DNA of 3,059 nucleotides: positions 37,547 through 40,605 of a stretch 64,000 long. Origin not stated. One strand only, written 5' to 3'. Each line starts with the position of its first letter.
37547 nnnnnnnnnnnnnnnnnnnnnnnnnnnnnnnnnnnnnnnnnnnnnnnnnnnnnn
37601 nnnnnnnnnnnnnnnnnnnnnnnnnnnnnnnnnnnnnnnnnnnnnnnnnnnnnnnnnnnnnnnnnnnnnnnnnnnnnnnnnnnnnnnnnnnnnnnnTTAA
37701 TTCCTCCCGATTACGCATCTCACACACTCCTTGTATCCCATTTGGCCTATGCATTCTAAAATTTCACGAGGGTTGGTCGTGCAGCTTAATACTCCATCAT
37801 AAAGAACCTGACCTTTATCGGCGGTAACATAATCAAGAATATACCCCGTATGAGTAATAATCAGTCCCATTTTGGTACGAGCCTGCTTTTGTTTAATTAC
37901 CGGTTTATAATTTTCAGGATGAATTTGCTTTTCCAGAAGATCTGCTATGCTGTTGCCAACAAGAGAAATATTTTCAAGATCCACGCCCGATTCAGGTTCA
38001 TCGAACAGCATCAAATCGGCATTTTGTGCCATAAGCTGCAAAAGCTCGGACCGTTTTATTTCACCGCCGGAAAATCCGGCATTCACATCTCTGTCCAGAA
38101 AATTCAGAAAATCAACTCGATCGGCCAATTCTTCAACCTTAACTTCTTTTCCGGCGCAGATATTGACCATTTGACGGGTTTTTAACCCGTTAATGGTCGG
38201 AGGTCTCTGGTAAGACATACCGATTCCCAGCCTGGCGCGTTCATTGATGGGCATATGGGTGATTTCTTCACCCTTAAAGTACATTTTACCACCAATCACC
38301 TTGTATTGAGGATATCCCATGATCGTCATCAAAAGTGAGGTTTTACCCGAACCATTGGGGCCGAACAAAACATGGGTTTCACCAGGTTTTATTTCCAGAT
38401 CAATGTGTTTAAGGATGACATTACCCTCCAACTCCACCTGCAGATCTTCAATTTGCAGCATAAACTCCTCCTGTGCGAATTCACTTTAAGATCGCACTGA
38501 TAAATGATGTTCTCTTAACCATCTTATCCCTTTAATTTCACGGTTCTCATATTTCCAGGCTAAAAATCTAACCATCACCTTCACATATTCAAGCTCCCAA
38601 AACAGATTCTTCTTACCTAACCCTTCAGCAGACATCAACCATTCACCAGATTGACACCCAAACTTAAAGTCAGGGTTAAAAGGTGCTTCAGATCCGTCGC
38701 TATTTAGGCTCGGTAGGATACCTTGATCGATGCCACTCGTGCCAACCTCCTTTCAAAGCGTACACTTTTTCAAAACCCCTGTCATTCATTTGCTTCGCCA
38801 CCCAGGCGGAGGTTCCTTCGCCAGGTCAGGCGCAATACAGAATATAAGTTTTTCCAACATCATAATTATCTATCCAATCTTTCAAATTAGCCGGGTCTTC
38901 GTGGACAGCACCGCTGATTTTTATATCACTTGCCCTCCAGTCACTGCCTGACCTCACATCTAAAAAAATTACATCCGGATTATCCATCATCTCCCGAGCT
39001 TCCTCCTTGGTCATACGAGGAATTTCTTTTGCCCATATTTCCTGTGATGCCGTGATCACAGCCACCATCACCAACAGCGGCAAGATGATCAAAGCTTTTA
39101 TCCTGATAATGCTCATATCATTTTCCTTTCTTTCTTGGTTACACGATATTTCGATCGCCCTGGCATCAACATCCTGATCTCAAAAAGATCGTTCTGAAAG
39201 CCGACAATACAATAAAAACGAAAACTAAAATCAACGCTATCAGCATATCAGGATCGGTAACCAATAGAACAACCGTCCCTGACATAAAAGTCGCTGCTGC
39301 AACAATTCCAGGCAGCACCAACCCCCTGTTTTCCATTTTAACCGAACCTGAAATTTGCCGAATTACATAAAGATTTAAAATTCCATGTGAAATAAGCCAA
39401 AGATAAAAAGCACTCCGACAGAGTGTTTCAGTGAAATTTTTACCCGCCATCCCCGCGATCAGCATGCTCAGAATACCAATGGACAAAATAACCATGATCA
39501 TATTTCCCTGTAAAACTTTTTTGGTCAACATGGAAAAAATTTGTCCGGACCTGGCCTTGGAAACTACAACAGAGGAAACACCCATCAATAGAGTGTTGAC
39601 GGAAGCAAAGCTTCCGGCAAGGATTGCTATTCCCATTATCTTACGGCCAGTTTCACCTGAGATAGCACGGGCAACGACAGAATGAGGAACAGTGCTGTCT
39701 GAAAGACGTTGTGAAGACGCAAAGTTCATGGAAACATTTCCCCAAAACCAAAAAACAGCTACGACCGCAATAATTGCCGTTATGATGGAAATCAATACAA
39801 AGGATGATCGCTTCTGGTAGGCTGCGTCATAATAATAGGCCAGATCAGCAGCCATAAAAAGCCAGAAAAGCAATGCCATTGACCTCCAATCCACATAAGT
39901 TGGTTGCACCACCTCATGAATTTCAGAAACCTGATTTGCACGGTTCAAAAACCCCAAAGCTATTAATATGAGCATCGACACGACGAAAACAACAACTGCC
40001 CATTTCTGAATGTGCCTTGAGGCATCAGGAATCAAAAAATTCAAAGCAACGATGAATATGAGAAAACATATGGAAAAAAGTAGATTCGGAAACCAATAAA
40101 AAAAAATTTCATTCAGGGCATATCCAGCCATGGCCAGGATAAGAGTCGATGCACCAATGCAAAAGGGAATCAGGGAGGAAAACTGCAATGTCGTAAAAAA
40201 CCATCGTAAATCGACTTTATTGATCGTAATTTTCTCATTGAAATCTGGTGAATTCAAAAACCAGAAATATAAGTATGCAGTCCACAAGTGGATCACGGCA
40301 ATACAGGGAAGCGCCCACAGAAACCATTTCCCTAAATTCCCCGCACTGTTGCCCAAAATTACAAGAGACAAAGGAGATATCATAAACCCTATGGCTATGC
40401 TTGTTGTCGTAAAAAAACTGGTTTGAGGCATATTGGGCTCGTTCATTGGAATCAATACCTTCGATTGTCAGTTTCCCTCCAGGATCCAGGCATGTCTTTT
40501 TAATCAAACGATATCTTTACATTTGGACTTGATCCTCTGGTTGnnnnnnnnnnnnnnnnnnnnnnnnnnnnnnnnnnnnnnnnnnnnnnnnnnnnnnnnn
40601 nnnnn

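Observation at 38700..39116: In-frame UGA splits a secreted rhodanese, giving a probable selenocysteine sulfurtransferase with a C-A-U active-site loop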

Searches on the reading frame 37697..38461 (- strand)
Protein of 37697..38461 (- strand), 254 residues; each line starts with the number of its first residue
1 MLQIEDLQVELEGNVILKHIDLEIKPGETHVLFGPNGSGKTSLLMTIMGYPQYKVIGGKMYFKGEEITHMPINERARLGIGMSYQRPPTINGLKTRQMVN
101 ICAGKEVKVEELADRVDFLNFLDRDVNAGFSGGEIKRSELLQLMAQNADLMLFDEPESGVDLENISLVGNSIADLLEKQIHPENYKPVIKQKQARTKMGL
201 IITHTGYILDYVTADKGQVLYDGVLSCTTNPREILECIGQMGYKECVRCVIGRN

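Call 46: search_protein_families(library=ncbifam, proteins=[window:37697-38461:-], max_evalue=0.00001)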
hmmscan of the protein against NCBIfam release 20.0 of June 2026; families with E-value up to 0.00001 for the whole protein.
window:37697-38461:- (254 aa): 140 families (the best 25 are shown)
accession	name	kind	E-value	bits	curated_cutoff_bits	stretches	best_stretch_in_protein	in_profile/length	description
TIGR01978.1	sufC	equivalog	1.4e-48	165.4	212.8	1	2-245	1-242/243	Fe-S cluster assembly ATPase SufC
NF007134.0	PRK09580.1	equivalog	1.2e-40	139.6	400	1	1-225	1-224/248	Fe-S cluster assembly ATPase SufC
TIGR03411.1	urea_trans_UrtD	equivalog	1.6e-23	83.6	304.1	1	1-177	2-191/242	urea ABC transporter ATP-binding protein UrtD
TIGR04406.1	LPS_export_lptB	equivalog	1.7e-23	83.2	240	1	2-181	2-187/239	LPS export ABC transporter ATP-binding protein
NF040873.1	AztA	equivalog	3e-20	72.6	220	1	12-178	3-168/191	zinc ABC transporter ATP-binding protein AztA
NF010068.0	PRK13548.1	equivalog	9e-20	70.8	261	1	1-166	5-180/261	heme ABC transporter ATP-binding protein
TIGR03410.1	urea_trans_UrtE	equivalog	1.4e-18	67.2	285.8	1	2-178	1-180/230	urea ABC transporter ATP-binding subunit UrtE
NF000355.4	ribo_prot_ABC_F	equivalog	1.9e-18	66.7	380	2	2-52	314-364/499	ribosomal protection-like ABC-F family protein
NF043075.1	MMSYN1_0197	equivalog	4.5e-17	62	550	1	1-163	2-166/341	spermidine/putrescine ABC transporter ATP-binding protein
TIGR03258.1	PhnT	equivalog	1.1e-16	60.8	499.15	1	3-175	10-184/359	2-aminoethylphosphonate ABC transport system ATP-binding subunit PhnT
NF040840.2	tungstate_WtpC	equivalog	1.2e-16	61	440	1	1-163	1-164/347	tungstate ABC transporter ATP-binding protein WtpC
TIGR03873.1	F420-0_ABC_ATP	hypoth_equivalog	1.9e-16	60.1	372.4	1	2-166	2-174/256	putative F420-0 ABC transporter ATP-binding protein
NF009945.0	PRK13409.1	equivalog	4.7e-16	58.6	469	2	4-178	344-503/592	ribosome biogenesis/translation initiation ATPase RLI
TIGR03265.1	PhnT2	equivalog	8.2e-16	58.2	457.7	1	2-162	5-167/353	putative 2-aminoethylphosphonate ABC transporter ATP-binding protein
NF007082.0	PRK09536.1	equivalog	1.1e-15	57.7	537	1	1-67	3-67/402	corrinoid ABC transporter ATPase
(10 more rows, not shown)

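Call 47: search_protein_families(library=pfam, proteins=[window:37697-38461:-], max_evalue=0.001)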
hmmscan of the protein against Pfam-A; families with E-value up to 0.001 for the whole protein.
window:37697-38461:- (254 aa): 3 families
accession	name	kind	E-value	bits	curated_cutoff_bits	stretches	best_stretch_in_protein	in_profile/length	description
PF00005.33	ABC_tran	-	1.5e-23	84.3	25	1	17-156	1-135/137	ABC transporter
PF13304.12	AAA_21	-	8.5e-07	29.8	27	0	30-47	2-19/304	AAA domain, putative AbiEii toxin, Type IV TA system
PF02463.25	SMC_N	-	0.0001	22.3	40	0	18-49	16-49/220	RecF/RecN/SMC N terminal domain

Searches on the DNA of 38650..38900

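Call 85: search_rna_families(source=window, start=38650, end=38900, threshold=evalue, max_evalue=10)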
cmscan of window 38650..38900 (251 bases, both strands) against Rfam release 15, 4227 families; matches with E-value up to 10: 1.
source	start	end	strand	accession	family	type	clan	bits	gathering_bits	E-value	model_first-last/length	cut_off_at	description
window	38650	38696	-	RF00274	SNORD57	Gene; snRNA; snoRNA; CD-box;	CL00058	14.6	47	2.4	1-48/72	3'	Small nucleolar RNA SNORD57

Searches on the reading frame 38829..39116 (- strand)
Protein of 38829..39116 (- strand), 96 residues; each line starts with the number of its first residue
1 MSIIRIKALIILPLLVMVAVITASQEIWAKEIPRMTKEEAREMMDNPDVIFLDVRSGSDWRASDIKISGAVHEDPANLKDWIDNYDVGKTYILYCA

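Call 7: search_protein_families(library=pfam, proteins=[window:38829-39116:-], max_evalue=0.1)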
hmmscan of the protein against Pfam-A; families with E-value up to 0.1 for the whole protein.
seq(96 aa): 1 family
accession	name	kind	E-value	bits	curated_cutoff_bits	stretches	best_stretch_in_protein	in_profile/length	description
PF00581.25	Rhodanese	-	6.6e-06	26.9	22.2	1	36-96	1-69/102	Rhodanese-like domain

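Call 33: search_protein_families(library=ncbifam, proteins=[window:38829-39116:-], max_evalue=0.01)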
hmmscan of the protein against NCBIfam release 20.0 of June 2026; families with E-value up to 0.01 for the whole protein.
seq(96 aa): 4 families
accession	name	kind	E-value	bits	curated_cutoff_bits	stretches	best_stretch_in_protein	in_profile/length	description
NF041203.1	rhodanese_LYCAU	equivalog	9.8e-25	86.7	115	1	16-96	4-84/126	rhodanese-related (seleno)protein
NF033833.0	rhodan_ChrE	equivalog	4.6e-07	29.8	120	1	40-95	11-66/108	rhodanese family chromate resistance protein ChrE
NF045521.1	rhoda_near_glyco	subfamily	0.00028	20.7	145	1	25-96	10-78/144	rhodanese homology domain-containing protein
TIGR04271.1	ThiI_C_thiazole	equivalog_domain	0.0012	18.8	70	1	26-95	5-75/101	thiazole biosynthesis protein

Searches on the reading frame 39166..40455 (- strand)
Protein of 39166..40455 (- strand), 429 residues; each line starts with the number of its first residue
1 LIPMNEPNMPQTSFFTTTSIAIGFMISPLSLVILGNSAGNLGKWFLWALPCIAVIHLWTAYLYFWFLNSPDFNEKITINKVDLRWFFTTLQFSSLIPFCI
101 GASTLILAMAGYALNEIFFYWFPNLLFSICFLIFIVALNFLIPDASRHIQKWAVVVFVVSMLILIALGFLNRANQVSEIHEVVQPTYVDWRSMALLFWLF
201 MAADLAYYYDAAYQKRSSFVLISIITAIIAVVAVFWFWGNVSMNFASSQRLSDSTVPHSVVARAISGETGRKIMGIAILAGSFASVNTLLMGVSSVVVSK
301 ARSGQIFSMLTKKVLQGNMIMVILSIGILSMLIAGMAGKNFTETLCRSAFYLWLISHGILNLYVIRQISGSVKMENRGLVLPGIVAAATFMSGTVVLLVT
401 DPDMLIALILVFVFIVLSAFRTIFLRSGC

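Call 46: search_protein_families(library=ncbifam, proteins=[window:39166-40455:-], max_evalue=0.00001)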
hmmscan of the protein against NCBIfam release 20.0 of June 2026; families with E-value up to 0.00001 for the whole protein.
window:39166-40455:- (429 aa): 0 families

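Call 47: search_protein_families(library=pfam, proteins=[window:39166-40455:-], max_evalue=0.001)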
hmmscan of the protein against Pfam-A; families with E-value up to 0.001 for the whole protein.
window:39166-40455:- (429 aa): 1 family
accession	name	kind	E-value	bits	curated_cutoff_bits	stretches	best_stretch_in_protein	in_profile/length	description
PF13520.12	AA_permease_2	-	1.3e-06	28.1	27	1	13-404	2-417/427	Amino acid permease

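Call 73: search_solved_structures(query=window:39166-40455:-, max_evalue=1)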
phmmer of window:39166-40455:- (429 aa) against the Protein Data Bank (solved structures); distinct sequences matched with E-value up to 1: 0.
